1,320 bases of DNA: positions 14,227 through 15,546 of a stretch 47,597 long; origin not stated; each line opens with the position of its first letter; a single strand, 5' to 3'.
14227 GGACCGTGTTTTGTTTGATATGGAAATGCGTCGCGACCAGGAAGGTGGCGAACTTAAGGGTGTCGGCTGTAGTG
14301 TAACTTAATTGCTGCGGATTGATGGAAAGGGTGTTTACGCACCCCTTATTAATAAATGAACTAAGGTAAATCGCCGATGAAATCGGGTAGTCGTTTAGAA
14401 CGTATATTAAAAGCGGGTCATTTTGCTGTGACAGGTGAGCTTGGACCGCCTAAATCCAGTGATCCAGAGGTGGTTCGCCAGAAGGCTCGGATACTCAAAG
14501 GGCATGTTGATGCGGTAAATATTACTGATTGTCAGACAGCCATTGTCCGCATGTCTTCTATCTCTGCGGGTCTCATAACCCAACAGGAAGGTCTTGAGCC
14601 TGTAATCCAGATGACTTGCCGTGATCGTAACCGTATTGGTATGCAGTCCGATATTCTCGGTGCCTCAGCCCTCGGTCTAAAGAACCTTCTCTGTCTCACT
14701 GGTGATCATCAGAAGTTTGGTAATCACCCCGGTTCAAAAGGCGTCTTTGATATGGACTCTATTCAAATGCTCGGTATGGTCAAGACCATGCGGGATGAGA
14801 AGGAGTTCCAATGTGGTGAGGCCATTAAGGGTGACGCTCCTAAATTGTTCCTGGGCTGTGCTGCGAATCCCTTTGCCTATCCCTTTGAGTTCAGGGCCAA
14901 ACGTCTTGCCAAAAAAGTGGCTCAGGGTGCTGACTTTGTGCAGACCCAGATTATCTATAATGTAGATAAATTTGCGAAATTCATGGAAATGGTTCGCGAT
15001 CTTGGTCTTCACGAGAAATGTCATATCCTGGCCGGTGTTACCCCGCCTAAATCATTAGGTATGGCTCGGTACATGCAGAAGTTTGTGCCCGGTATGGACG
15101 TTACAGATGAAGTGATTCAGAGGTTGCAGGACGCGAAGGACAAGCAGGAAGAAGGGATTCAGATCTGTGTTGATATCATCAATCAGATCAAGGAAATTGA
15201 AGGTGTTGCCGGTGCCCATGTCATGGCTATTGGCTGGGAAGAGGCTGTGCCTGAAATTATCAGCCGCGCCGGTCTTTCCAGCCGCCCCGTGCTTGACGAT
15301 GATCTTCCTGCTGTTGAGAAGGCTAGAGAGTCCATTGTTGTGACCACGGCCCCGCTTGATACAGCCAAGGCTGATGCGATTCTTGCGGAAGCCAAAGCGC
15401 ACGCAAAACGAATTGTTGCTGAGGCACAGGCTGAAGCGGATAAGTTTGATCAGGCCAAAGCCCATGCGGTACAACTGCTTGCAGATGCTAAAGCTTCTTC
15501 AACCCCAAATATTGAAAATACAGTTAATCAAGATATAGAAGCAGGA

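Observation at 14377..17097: Single ORF fusing a MetF-type methylene-THF reductase to the CFeSP small subunit AcsD through a ~270-aa flexible linker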

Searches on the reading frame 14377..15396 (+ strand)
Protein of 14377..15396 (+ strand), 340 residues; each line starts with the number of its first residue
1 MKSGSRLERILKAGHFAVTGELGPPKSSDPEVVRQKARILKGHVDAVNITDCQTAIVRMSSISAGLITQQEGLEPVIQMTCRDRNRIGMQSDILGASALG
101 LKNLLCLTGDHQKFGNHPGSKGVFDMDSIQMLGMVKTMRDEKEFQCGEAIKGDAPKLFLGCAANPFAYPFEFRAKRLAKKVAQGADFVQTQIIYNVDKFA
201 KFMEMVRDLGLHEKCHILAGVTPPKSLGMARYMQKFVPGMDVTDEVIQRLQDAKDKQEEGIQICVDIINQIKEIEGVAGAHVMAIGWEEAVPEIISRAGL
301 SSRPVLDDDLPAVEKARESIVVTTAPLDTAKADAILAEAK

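Call 19: search_solved_structures(query=window:14377-15396:+, max_evalue=0.001, show_alignments=3)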
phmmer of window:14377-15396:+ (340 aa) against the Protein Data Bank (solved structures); distinct sequences matched with E-value up to 0.001: 7.
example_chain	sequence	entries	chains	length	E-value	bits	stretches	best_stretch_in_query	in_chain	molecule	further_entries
6fcx_A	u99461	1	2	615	3.9e-15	59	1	65-302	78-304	Methylenetetrahydrofolate reductase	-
8qa4_A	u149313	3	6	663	4.6e-15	58.7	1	65-302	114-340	Methylenetetrahydrofolate reductase (NADPH)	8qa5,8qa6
3apt_A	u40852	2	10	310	2.2e-08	36.8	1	20-301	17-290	Methylenetetrahydrofolate reductase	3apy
1v93_A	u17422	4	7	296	2.4e-08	36.7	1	20-301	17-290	5,10-Methylenetetrahydrofolate reductase | Methylenetetrahydrofolate reductase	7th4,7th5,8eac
6fnu_A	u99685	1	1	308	3.9e-06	29.4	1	168-297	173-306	Methylenetetrahydrofolate reductase 1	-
8uy2_A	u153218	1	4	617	0.00018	23.9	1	71-226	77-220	Methylenetetrahydrofolate reductase-like protein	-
8uy1_D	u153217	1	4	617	0.0002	23.8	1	71-226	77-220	Methylenetetrahydrofolate reductase-like protein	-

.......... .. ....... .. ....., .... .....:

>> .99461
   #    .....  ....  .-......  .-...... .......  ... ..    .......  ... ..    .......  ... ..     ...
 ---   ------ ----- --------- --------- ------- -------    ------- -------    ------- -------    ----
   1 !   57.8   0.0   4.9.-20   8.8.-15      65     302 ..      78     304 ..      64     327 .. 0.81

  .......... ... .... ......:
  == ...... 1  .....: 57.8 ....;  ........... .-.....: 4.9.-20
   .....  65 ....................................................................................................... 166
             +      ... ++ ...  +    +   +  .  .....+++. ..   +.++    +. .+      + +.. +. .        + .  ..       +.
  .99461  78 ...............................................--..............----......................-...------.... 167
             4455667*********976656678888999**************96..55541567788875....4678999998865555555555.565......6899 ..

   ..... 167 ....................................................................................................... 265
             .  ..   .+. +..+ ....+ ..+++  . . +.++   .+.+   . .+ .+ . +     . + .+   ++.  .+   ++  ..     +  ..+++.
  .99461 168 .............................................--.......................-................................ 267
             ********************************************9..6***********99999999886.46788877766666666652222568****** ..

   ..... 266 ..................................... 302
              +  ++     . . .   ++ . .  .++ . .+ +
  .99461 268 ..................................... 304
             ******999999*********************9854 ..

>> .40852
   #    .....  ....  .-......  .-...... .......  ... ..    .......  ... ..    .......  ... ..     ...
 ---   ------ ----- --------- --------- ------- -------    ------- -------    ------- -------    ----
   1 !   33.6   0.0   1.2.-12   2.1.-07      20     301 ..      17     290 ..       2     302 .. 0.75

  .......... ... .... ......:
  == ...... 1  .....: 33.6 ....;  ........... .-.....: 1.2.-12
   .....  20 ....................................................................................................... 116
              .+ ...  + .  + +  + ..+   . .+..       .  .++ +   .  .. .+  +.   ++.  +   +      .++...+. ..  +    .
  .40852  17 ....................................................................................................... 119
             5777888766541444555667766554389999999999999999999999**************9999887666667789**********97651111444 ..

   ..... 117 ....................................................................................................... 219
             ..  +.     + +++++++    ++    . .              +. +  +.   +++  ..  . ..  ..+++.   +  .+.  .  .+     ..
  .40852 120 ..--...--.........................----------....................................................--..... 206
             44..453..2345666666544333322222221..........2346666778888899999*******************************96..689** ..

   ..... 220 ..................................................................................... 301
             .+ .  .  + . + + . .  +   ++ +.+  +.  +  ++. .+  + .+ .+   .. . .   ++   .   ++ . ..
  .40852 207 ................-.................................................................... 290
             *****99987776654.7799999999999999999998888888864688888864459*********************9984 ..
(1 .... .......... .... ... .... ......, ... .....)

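Call 84: search_solved_structures(query=A3, max_evalue=0.001, show_alignments=5)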
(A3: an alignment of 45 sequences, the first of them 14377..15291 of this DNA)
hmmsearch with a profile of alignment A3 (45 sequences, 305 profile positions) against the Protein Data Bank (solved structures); distinct sequences matched with E-value up to 0.001: 17.
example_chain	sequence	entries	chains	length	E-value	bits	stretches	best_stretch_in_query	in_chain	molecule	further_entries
1v93_A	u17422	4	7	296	3.3e-28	101.7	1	19-301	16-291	5,10-Methylenetetrahydrofolate reductase | Methylenetetrahydrofolate reductase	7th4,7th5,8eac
3apt_A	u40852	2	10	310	4e-28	101.5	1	19-301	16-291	Methylenetetrahydrofolate reductase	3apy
6fcx_A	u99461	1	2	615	1.4e-27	99.7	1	60-300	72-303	Methylenetetrahydrofolate reductase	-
8qa4_A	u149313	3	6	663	1.7e-27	99.4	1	60-300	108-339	Methylenetetrahydrofolate reductase (NADPH)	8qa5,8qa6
6fnu_A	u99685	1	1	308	1.9e-22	82.8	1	72-296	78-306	Methylenetetrahydrofolate reductase 1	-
8uy2_A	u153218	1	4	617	2.1e-21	79.4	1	70-303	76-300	Methylenetetrahydrofolate reductase-like protein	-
8uy1_D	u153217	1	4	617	2.7e-21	79.1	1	71-303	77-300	Methylenetetrahydrofolate reductase-like protein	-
3fst_A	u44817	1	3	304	6.4e-19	71.2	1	162-300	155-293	5,10-methylenetetrahydrofolate reductase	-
3fsu_A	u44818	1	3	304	1.4e-18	70.1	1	162-300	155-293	5,10-methylenetetrahydrofolate reductase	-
1zp3_A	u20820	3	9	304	1.6e-18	69.9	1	162-300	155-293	5,10-methylenetetrahydrofolate reductase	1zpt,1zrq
1b5t_A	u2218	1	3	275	2.7e-18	69.2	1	162-300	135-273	PROTEIN (METHYLENETETRAHYDROFOLATE REDUCTASE)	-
2fmn_A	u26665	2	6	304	3.2e-18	68.9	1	162-300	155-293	5,10-methylenetetrahydrofolate reductase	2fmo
1zp4_A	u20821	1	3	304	3.6e-18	68.8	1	162-300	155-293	5,10-methylenetetrahydrofolate reductase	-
7rml_A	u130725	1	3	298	5.8e-18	68.1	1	162-302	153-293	5,10-methylenetetrahydrofolate reductase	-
6pey_A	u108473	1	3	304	6.7e-18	67.9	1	162-300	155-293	Methylenetetrahydrofolate reductase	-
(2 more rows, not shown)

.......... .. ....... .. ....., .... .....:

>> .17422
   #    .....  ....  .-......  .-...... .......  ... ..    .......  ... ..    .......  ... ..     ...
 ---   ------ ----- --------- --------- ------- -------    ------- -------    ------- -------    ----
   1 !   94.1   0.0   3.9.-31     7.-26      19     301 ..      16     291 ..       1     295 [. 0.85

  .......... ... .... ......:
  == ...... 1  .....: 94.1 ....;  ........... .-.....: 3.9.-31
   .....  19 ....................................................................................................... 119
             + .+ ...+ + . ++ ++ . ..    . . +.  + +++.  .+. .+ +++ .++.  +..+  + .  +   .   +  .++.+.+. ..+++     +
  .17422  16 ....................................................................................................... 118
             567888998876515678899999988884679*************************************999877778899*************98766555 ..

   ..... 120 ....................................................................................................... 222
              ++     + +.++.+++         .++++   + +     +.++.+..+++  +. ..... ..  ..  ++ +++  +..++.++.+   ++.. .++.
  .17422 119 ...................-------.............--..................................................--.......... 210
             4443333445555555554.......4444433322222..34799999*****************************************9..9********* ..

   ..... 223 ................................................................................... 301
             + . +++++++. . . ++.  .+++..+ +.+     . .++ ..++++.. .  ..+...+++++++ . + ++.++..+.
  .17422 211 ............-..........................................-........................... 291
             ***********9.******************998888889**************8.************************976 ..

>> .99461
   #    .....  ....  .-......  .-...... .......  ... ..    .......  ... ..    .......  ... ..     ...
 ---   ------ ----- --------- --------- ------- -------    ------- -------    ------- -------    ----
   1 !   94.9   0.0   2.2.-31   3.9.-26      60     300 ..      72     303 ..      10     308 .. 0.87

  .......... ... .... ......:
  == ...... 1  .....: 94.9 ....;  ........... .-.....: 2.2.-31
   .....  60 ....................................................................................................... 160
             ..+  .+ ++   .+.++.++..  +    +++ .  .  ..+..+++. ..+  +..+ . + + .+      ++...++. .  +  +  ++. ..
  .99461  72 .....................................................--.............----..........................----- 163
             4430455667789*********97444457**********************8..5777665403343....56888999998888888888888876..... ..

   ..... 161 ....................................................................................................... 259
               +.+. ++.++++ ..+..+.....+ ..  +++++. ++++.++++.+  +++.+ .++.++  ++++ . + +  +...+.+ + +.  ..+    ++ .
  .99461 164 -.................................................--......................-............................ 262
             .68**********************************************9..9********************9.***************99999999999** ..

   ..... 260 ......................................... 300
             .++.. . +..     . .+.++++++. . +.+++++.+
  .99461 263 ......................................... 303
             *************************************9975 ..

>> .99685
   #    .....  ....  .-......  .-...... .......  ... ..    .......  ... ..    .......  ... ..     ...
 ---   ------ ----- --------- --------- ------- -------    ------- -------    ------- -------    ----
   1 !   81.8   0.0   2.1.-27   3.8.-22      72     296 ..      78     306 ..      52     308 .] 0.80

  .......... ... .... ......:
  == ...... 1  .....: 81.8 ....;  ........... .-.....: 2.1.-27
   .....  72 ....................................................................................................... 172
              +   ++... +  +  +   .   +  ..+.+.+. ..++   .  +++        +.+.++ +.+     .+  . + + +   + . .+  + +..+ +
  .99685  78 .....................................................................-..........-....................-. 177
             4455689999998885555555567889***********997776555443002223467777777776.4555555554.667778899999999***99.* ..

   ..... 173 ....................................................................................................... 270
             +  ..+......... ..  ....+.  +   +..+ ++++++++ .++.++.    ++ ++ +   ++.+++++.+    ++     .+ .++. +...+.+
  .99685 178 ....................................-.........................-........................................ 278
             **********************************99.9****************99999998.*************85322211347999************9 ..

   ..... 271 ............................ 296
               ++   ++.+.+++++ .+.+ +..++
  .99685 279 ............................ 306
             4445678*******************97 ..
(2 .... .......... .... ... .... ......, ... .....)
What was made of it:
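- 14377..15291 (+): MTHFR/MetF TIM-barrel domain (aa 1-305). E21, D110 and Q191 are invariant. Alignments to Thermus and human MTHFR (calls 19, 84).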
